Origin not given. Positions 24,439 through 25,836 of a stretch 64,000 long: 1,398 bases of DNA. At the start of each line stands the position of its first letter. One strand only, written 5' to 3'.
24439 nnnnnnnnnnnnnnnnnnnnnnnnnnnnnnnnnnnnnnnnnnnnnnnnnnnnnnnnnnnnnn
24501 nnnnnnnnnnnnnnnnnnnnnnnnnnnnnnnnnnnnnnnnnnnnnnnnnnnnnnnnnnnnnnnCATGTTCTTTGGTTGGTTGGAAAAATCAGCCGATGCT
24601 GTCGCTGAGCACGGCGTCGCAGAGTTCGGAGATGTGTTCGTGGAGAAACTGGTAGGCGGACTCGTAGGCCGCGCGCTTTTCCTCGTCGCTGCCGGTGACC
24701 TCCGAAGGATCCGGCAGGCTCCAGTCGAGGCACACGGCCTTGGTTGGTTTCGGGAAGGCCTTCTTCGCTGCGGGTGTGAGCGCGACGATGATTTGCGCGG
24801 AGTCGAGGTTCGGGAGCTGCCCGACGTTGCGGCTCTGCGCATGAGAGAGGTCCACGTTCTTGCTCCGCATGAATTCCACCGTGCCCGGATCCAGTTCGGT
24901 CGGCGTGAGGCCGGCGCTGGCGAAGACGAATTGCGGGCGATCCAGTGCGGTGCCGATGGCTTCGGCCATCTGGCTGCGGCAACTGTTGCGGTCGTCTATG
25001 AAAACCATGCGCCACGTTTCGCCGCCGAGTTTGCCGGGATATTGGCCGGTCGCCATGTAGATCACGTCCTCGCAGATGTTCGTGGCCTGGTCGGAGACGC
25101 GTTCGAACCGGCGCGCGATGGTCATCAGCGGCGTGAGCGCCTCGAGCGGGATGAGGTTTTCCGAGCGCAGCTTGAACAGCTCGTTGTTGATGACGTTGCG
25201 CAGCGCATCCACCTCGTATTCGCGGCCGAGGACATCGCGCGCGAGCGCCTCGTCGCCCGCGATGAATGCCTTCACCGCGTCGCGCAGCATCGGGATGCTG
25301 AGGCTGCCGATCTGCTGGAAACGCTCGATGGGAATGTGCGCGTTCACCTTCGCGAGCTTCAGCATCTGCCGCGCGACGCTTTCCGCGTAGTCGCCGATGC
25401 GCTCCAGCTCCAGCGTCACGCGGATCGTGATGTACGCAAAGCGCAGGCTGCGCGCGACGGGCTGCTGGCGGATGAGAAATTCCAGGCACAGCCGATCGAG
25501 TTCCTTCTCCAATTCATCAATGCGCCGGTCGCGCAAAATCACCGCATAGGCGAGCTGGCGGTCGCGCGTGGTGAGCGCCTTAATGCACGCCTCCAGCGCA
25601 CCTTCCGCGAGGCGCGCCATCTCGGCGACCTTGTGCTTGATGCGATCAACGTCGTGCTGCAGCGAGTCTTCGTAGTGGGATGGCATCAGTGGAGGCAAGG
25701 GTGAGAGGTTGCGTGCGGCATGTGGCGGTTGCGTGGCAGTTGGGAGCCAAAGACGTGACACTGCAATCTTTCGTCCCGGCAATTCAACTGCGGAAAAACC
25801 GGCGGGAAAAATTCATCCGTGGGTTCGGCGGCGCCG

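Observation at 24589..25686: PhoU fused to an ArsC/LMW-PTP domain that has lost all three catalytic cysteines but keeps the anion-binding P-loop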

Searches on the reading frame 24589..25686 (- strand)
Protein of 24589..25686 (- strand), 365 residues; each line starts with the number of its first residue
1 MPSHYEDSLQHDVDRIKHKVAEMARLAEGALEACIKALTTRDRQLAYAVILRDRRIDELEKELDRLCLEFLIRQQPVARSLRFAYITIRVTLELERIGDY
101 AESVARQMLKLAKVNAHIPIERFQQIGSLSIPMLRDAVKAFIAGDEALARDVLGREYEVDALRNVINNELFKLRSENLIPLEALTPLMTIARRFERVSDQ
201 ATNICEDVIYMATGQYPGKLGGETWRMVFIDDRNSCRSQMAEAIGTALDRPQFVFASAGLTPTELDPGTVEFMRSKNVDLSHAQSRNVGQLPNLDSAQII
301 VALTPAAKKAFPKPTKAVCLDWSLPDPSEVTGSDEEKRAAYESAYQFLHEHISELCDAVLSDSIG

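Call 3: search_protein_families(library=pfam, proteins=[window:24589-25686:-], max_evalue=1)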
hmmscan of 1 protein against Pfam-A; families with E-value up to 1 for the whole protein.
window:24589-25686:- (365 aa): 3 families
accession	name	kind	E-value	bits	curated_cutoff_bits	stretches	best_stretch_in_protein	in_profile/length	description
PF01895.24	PhoU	-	4.9e-39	133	23.5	2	21-107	2-88/89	PhoU domain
PF01451.26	LMWPc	-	1.1e-07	32.6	23.2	1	228-348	2-136/144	Low molecular weight phosphotyrosine protein phosphatase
PF16808.10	PKcGMP_CC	-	0.079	13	35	1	50-64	4-18/35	Coiled-coil N-terminus of cGMP-dependent protein kinase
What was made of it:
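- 25042..25686 (-): PhoU domain, residues 1-215. Two PhoU repeats; the E95-R-I-G-D99 and E195-R-V-S-D199 motifs are invariant. Pfam PF01895 with two stretches (call 3).
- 24592..25014 (-): ArsC/LMW-PTP-fold domain, residues 225-365, lacking catalytic cysteines. Pfam LMWPc 32.6 bits against cut-off 23.2 (call 3).
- Checked: Pfam finds PhoU with two stretches at 133 bits, and LMWPc PF01451 at 32.6 bits against a cut-off of 23.2, covering residues 228-348 (call 3).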

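Call 4: search_protein_families(library=ncbifam, proteins=[window:24589-25686:-], max_evalue=1)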
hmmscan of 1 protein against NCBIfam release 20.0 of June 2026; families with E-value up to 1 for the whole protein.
window:24589-25686:- (365 aa): 5 families
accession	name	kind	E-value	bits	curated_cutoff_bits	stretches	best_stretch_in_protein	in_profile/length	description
TIGR02135.1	phoU_full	equivalog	1.4e-48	165.3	130.25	1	10-215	4-210/212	phosphate signaling complex protein PhoU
NF008332.0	PRK11115.1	equivalog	3.5e-29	102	342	1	4-221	9-226/239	phosphate signaling complex protein PhoU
TIGR02691.1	arsC_pI258_fam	equivalog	5.7e-17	62.2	174.3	1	229-353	3-127/129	arsenate reductase (thioredoxin)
NF010053.0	PRK13530.1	subfamily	3.5e-11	43.6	215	1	228-330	7-109/133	arsenate reductase (thioredoxin)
TIGR02689.1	ars_reduc_gluta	equivalog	5.9e-10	39.4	157.6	1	227-328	3-104/126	arsenate reductase, glutathione/glutaredoxin type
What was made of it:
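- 25042..25686 (-): TIGR02135 at 165 bits, above cut-off (call 4).
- On PhoU (TIGR02135 / PF01895): TIGR02135 at 165.3 bits against cut-off 130.25 (calls 3, 4).
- On Thioredoxin-type arsenate reductase (TIGR02691): 62.2 bits against 174.3 (call 4).
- Checked: TIGR02691 arsC_pI258_fam scores 62 bits (E 5.7e-17), far below its equivalog cut-off of 174 (call 4).
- TIGR02691 scores 62 bits against a cut-off of 174 (call 4).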

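Call 7: find_homologous_proteins(query=window:24589-25686:-, max_evalue=0.001)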
Query window:24589-25686:- (365 aa): 2552 proteins with E <= 0.001 among 8000 candidates; the best 120 are listed.
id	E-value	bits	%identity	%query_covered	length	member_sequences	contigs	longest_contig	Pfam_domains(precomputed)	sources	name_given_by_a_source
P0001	5.6e-220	748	92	100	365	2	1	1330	PF01895.25,PF01451.28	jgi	jgi:phosphate transport system protein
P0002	1.2e-216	737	92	100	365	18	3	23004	PF01895.25,PF01451.28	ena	-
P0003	2.0e-215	733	91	100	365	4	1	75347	PF01895.25,PF01451.28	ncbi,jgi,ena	jgi:phosphate transport system protein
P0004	7.0e-215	731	91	100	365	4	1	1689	PF01895.25,PF01451.28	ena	-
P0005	7.1e-215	731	90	100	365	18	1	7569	PF01895.25,PF01451.28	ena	-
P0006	3.2e-214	729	90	100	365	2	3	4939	PF01895.25,PF01451.28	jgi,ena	-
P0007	7.6e-214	728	90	100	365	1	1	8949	PF01895.25,PF01451.28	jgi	jgi:phosphate transport system protein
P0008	3.4e-213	725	89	100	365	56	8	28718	PF01895.25,PF01451.28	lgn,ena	-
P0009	3.6e-212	722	89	100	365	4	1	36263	PF01895.25,PF01451.28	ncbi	-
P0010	3.5e-211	719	90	100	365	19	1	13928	PF01895.25,PF01451.28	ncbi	-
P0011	6.9e-210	715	89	100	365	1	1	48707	PF01895.25,PF01451.28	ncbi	-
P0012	3.5e-205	699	87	100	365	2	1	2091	PF01895.25,PF01451.28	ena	-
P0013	4.2e-203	692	86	100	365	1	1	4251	PF01895.25,PF01451.28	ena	-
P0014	4.2e-200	682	85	100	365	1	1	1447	PF01865.22,PF01895.25,PF01451.28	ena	-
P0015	7.8e-200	682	85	100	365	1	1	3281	PF01895.25,PF01451.28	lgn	-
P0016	2.0e-196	670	82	100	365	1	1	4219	PF01895.25,PF01451.28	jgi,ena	-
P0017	1.1e-195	668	81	100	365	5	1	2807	PF01865.22,PF01895.25,PF01451.28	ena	-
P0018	1.2e-195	668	83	100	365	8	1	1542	PF01895.25,PF01451.28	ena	-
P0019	2.3e-191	654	80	100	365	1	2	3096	PF01895.25,PF01451.28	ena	-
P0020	2.6e-191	654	80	100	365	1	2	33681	PF01895.25,PF01451.28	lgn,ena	-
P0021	3.1e-190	650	79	100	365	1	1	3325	PF01895.25,PF01451.28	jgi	jgi:phosphate transport system protein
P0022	4.0e-188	643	79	100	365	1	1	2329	PF01895.25,PF01451.28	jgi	jgi:phosphate transport system protein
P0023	2.7e-187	640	79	100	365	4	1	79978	PF01895.25,PF01451.28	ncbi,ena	-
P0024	1.7e-182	625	81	95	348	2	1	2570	PF01895.25,PF01451.28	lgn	-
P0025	1.3e-175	602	90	84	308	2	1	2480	PF01895.25,PF01451.28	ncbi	ncbi:MAG: phosphate signaling complex protein PhoU, partial [Chthoniobacteraceae bacterium]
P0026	7.2e-171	586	72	100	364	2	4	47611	PF01895.25,PF01451.28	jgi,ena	-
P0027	1.7e-169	582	72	100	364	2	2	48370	PF01895.25,PF01451.28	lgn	-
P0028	4.6e-164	564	70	100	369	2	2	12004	PF01895.25,PF01451.28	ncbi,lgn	-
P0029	5.5e-164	564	69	100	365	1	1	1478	PF01895.25,PF01451.28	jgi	jgi:phosphate transport system protein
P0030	2.0e-162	559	68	100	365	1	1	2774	PF01895.25,PF01451.28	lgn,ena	-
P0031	2.8e-162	558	69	100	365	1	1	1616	PF01895.25,PF01451.28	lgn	-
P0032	6.3e-162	557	68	100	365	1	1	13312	PF01895.25,PF01451.28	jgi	jgi:phosphate transport system protein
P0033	8.9e-162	556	69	100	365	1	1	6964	PF01895.25,PF01451.28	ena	-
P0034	2.4e-161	555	68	100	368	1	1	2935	PF01895.25,PF01451.28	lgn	-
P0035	5.9e-161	554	68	100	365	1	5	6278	PF01895.25,PF01451.28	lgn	-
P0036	1.1e-160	553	68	100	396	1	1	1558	PF01895.25,PF01451.28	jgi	jgi:phosphate transport system protein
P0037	2.6e-160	552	67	100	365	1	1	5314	PF01895.25,PF01451.28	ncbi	-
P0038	4.9e-160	551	66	100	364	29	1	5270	PF01895.25,PF01451.28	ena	-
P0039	1.1e-159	550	68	100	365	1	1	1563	PF01895.25,PF01451.28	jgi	jgi:phosphate transport system protein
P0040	1.5e-159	549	68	100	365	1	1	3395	PF01895.25,PF01451.28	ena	-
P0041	9.8e-159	546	68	100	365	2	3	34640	PF01895.25,PF01451.28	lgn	-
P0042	1.5e-158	546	67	100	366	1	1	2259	PF01895.25,PF01451.28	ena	-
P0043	4.6e-158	544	67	100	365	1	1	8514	PF01895.25,PF01451.28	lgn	-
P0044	1.8e-157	542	67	100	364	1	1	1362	PF01895.25,PF01451.28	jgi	jgi:phosphate transport system protein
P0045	5.7e-157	541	68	100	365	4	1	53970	PF01895.25,PF01451.28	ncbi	-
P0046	3.8e-156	538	67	100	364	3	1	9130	PF01895.25,PF01451.28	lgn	-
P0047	5.9e-156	537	67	100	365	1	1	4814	PF01895.25,PF01451.28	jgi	jgi:phosphate transport system protein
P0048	5.9e-156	537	68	100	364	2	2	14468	PF01895.25,PF01451.28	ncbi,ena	-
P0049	9.7e-156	537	66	100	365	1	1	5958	PF01895.25,PF01451.28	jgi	jgi:phosphate transport system protein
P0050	1.0e-155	537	66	100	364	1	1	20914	PF01895.25,PF01451.28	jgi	jgi:phosphate transport system protein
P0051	2.0e-155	536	65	100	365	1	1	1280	PF01895.25,PF01451.28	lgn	-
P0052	2.0e-155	536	66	100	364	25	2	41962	PF01895.25,PF01451.28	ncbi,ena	-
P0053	2.5e-155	535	65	100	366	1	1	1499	PF01895.25,PF01451.28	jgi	jgi:phosphate transport system protein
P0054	5.0e-155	534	66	100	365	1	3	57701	PF01895.25,PF01451.28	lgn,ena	-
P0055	6.4e-155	534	65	100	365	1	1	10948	PF01895.25,PF01451.28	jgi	jgi:phosphate transport system protein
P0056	8.3e-155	534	66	100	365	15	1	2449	PF01895.25,PF01451.28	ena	-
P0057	1.0e-154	533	65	100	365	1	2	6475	PF01895.25,PF01451.28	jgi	jgi:phosphate transport system protein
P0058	1.1e-154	533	66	100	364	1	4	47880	PF01895.25,PF01451.28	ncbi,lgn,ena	-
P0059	1.4e-154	533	65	100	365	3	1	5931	PF01895.25,PF01451.28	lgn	-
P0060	1.5e-154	533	66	100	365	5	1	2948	PF01865.22,PF01895.25,PF01451.28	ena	-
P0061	1.6e-154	533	65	100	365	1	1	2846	PF01895.25,PF01451.28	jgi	-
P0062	1.7e-154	533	65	100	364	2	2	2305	PF01895.25,PF01451.28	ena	-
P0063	3.3e-154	532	65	100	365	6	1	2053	PF01865.22,PF01895.25,PF01451.28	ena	-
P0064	5.5e-154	531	65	100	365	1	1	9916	PF01865.22,PF01895.25,PF01451.28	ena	-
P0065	6.4e-154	531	66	100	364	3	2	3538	PF01895.25,PF01451.28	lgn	-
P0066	8.3e-154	530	63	100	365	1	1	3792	PF01865.22,PF01895.25,PF01451.28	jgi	jgi:phosphate transport system protein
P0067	5.9e-153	527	65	100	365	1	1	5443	PF01895.25,PF01451.28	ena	-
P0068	9.8e-153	527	65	100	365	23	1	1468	PF01865.22,PF01895.25,PF01451.28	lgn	-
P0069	1.0e-152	527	65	100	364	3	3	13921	PF01895.25,PF01451.28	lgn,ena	-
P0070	1.4e-152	526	65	100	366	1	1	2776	PF01895.25,PF01451.28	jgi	jgi:phosphate transport system protein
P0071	1.9e-152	526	65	100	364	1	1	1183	PF01895.25,PF01451.28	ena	-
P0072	2.4e-152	525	65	100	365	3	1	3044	PF01895.25,PF01451.28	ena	-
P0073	3.7e-152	525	65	100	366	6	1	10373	PF01895.25,PF01451.28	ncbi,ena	-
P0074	3.8e-152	525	64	100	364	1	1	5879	PF01895.25,PF01451.28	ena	-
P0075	1.3e-151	523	64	100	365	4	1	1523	PF01895.25,PF01451.28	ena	-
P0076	2.2e-151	522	64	100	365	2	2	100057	PF01865.22,PF01895.25,PF01451.28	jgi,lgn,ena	-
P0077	3.3e-151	522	64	100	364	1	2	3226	PF01895.25,PF01451.28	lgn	-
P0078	4.6e-151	521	64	100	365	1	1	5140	PF01865.22,PF01895.25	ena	-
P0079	7.1e-151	521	62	100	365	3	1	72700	PF01865.22,PF01895.25,PF01451.28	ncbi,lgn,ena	-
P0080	1.3e-150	520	65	100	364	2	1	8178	PF01895.25,PF01451.28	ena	-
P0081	2.6e-150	519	64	100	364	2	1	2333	PF01895.25,PF01451.28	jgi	jgi:phosphate transport system protein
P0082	4.4e-150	518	64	100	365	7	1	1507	PF01895.25,PF01451.28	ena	-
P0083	5.5e-150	518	63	100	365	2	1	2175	PF01865.22,PF01895.25,PF01451.28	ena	-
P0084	8.8e-150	517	65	100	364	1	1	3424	PF01895.25,PF01451.28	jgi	jgi:phosphate transport system protein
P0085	9.6e-150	517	64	100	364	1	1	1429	PF01895.25,PF01451.28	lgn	-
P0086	3.7e-149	515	63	100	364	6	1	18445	PF01895.25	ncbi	-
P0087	5.2e-149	514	64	100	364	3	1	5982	PF01895.25,PF01451.28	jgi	jgi:phosphate transport system protein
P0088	1.0e-148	514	64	100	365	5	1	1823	PF01895.25,PF01451.28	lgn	-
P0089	1.2e-148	513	65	100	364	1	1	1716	PF01895.25,PF01451.28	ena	-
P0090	1.6e-148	513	65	100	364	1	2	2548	PF01895.25,PF01451.28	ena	-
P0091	5.2e-148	511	64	100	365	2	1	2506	PF01865.22,PF01895.25,PF01451.28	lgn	-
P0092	3.0e-147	509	63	100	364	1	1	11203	PF01895.25,PF01451.28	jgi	jgi:phosphate transport system protein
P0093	5.5e-147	508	62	100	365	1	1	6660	PF01895.25,PF01451.28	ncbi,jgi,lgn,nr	ncbi:MAG: phosphate signaling complex protein PhoU [Verrucomicrobia bacterium]|nr:phosphate signalin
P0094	6.4e-147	508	61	100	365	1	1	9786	PF01865.22,PF01895.25,PF01451.28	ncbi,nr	ncbi:MAG TPA: phosphate signaling complex protein PhoU [Methylomirabilota bacterium]|nr:phosphate si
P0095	2.3e-145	503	63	100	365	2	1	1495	PF01895.25,PF01451.28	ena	-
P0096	7.5e-145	501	60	100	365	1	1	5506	PF01865.22,PF01895.25,PF01451.28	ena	-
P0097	1.7e-143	496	63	100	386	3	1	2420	PF01895.25,PF01451.28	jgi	jgi:phosphate transport system protein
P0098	1.9e-143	496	63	100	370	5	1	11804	PF01895.25,PF01451.28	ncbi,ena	-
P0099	2.2e-143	496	60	100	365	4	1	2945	PF01865.22,PF01895.25,PF01451.28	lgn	-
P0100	4.0e-143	495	60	100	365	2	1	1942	PF01865.22,PF01895.25,PF01451.28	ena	-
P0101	1.9e-142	493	59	100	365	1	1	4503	PF01865.22,PF01895.25,PF01451.28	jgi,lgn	-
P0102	4.3e-142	492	60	100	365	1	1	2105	PF01895.25,PF01451.28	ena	-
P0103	5.3e-142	491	60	100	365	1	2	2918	PF01865.22,PF01895.25,PF01451.28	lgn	-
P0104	1.8e-141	490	63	98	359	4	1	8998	PF01865.22,PF01895.25,PF01451.28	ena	-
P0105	3.1e-141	489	59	100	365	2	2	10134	PF01865.22,PF01895.25,PF01451.28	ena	-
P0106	3.9e-141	489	59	100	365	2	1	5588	PF01865.22,PF01895.25,PF01451.28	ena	-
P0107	4.6e-141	488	62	100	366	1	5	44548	PF01865.22,PF01895.25,PF01451.28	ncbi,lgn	-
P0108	8.1e-141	488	62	100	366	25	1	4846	PF01895.25,PF01451.28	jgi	-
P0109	1.1e-140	487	59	100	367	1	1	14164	PF01895.25,PF01451.28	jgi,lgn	jgi:phosphate transport system protein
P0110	1.1e-140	487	60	100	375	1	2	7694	PF01895.25,PF01451.28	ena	-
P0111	1.8e-140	486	61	100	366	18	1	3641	PF01865.22,PF01895.25,PF01451.28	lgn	-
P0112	2.2e-140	486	59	100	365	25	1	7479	PF01865.22,PF01895.25,PF01451.28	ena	-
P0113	2.2e-140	486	59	100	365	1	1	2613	PF01895.25,PF01451.28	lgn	-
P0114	6.5e-140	485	61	100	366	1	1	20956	PF01895.25,PF01451.28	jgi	jgi:phosphate transport system protein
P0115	1.4e-139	484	61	100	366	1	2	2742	PF01895.25,PF01451.28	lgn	-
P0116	3.6e-139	482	58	100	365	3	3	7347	PF01865.22,PF01895.25,PF01451.28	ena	-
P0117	3.8e-139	482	58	100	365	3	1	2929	PF01895.25,PF01451.28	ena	-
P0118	4.0e-139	482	60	100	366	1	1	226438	PF01895.25,PF01451.28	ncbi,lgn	-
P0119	4.1e-139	482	61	100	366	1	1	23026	PF01865.22,PF01895.25,PF01451.28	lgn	-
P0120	8.5e-139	481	61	100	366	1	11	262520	PF01865.22,PF01895.25,PF01451.28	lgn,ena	-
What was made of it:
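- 24589..25686 (-): Whole gene: PhoU fused to an ArsC-like pseudoenzyme domain (365 aa plus stop). Homologues are 365 aa with 100% coverage (call 7).
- Checked: Homologues of exactly 365 aa with 100% coverage support this start (call 7).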

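Call 20: predict_structure(alignment_id=A1)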
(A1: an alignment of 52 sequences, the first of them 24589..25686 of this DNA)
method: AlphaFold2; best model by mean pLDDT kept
length: 365 residues; sequences in the alignment: 52
mean_pLDDT: 91.4   pTM: 0.61
mean pLDDT of the five models: 91.4, 91.2, 90.8, 90.0, 89.2
residues with pLDDT >= 90: 281; 70-90: 68; 50-70: 7; < 50: 9
segments of 3 or more residues with pLDDT < 50: 218-222, 363-365
pLDDT, mean of each block of 10 residues (from residue 1): 77 96 98 96 96 95 96 86 94 98 97 89 97 98 94 92 97 95 96 98 94 64 78 96 92 91 93 92 87 83 95 88 94 91 97 91 52
secondary structure, 60 per line:
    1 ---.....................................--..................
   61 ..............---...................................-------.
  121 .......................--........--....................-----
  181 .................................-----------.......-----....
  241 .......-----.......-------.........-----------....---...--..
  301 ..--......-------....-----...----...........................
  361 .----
elements in order: H4-40 H43-74 H78-112 H120-143 H146-153 H156-175 H181-213 E225-231 H237-247 E253-259 H267-275 E299-302 H305-310 E318-321 H334-361
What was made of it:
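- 25015..25041 (-): Interdomain linker, residues 216-224 (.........). Residues 218-222 have pLDDT below 50, flanked by high-confidence domains (call 20).
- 24973..24996 (-): Degenerate P-loop D231-D-R-N-S-C-R-S238. Asp231 (24994-24996) is in place of the nucleophile Cys10. Asn13, Cys15, Arg16 and Ser17 equivalents are kept. DSSP shows beta1 ending at 231 and the helix starting at 237 (call 20).
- Checked: Its beta1 ends at D231 and helix alpha1 starts at R237, which is the CX5R geometry (call 20).
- The AF2 pTM of 0.61 shows that the relative orientation of the two domains is not defined (call 20).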

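Call 24: fold_search(model_id=the predicted structure, library=pdb)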
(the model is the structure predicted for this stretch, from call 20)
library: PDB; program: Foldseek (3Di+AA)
matches with E <= 10: 651; with E <= 0.001: 66
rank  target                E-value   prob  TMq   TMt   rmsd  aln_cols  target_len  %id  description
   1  1t72_A                1.6e-09  1.00  0.57  0.95   1.8       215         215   29  Crystal structure of phosphate transport system protein phoU from Aquifex aeolicus (released 2004-12-07)
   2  1t72_B                3.2e-09  1.00  0.56  0.94   1.4       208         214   30  Crystal structure of phosphate transport system protein phoU from Aquifex aeolicus (released 2004-12-07)
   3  1t8b_A                4.9e-09  1.00  0.55  0.95   1.3       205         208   30  Crystal structure of refolded PHOU-like protein (gi 2983430) from Aquifex aeolicus (released 2004-12-07)
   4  1t72_G                7.3e-09  1.00  0.55  0.94   1.7       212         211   29  Crystal structure of phosphate transport system protein phoU from Aquifex aeolicus (released 2004-12-07)
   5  4q25_A                8.0e-09  1.00  0.56  0.95   1.4       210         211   28  Crystal structure of PhoU from Pseudomonas aeruginosa (released 2015-02-18)
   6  2i0m                  1.0e-08  1.00  0.54  0.93   1.6       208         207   23  Crystal structure of the phosphate transport system regulatory protein PhoU from Streptococcus pneumoniae (released 2006-09-19)
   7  1t72_E                2.2e-08  1.00  0.56  0.95   1.7       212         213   29  Crystal structure of phosphate transport system protein phoU from Aquifex aeolicus (released 2004-12-07)
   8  1xwm                  2.5e-08  1.00  0.53  0.90   1.7       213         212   30  The crystal structure of PhoU (phosphate uptake regulator), Structural genomics (released 2004-12-14)
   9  4q25_B                5.2e-08  1.00  0.54  0.93   1.6       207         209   29  Crystal structure of PhoU from Pseudomonas aeruginosa (released 2015-02-18)
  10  1sum                  5.2e-08  1.00  0.54  0.87   1.5       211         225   26  Crystal structure of a hypothetical protein at 2.0 A resolution (released 2004-08-24)
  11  8p6m_B                3.0e-07  1.00  0.32  0.85   2.0       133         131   24  Arsenate reductase (ArsC2) from Deinococcus indicus (released 2023-08-30)
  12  8p5n_A                3.4e-07  1.00  0.34  0.84   2.9       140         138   24  Arsenate reductase (ArsC2) from Deinococcus indicus, co-crystallized with arsenate (released 2023-08-30)
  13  8p5n_B                4.1e-07  1.00  0.32  0.82   2.9       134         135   24  Arsenate reductase (ArsC2) from Deinococcus indicus, co-crystallized with arsenate (released 2023-08-30)
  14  1jl3_A                6.9e-07  1.00  0.34  0.86   1.9       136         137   26  Crystal Structure of B. subtilis ArsC (released 2001-10-24)
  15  8p6m_A                8.2e-07  1.00  0.32  0.87   2.2       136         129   24  Arsenate reductase (ArsC2) from Deinococcus indicus (released 2023-08-30)
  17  1jl3_D                2.5e-06  1.00  0.31  0.88   2.3       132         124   25  Crystal Structure of B. subtilis ArsC (released 2001-10-24)
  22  1jl3_C                6.7e-06  1.00  0.30  0.85   2.6       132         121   25  Crystal Structure of B. subtilis ArsC (released 2001-10-24)
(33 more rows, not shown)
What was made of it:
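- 25042..25686 (-): Foldseek 1t72/4q25 TMt 0.95 (call 24).
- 24592..25014 (-): Foldseek ArsC TMt 0.85-0.87 (call 24).
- On PhoU (TIGR02135 / PF01895): Foldseek 1t72_A TMt 0.95, rmsd 1.8 (calls 20, 24).
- On LMW-PTP / ArsC superfamily (PF01451): Foldseek 8p6m/1jl3 TMt 0.85-0.87. beta1 spans 225-231 and the helix starts at 237 (calls 3, 20, 24).
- Checked: Foldseek gives PhoU 1t72 TMt 0.95 and ArsC 8p6m/1jl3 TMt 0.85-0.87 (call 24).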
